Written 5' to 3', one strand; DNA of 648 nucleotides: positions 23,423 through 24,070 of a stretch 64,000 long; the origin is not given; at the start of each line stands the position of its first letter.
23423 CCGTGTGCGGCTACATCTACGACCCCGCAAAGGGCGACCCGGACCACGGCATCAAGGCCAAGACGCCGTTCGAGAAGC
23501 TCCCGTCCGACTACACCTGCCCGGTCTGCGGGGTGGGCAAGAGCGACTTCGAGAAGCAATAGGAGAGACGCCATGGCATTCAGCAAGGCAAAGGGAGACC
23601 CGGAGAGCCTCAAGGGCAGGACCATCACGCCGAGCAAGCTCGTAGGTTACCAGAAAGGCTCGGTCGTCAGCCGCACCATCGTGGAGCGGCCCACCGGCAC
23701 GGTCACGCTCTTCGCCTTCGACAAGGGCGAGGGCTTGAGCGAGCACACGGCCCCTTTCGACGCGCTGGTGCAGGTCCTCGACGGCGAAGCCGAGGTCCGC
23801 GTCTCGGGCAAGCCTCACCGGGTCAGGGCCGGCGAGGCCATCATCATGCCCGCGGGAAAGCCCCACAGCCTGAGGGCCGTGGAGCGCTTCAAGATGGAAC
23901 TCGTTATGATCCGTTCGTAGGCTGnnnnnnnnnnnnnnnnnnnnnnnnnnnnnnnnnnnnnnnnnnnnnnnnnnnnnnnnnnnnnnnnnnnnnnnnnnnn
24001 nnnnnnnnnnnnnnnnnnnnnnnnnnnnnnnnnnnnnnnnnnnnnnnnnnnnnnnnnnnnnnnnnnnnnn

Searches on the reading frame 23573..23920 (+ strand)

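Call 62: search_protein_families(library=pfam, proteins=[window:23573-23920:+], max_evalue=0.001)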
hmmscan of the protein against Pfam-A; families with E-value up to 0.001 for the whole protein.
window:23573-23920:+ (115 aa): 4 families
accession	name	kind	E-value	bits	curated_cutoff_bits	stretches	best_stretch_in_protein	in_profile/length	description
PF07883.17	Cupin_2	-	1.2e-11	44.5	27.2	1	46-113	2-69/70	Cupin domain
PF02311.25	AraC_binding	-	1.3e-06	28.6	21.1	1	52-104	13-65/135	AraC-like ligand binding domain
PF05899.18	Cupin_3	-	3.6e-06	27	23.5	1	40-98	3-62/74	EutQ-like cupin domain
PF12852.13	Cupin_6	-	0.00021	21.6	26.7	1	63-102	35-76/183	Cupin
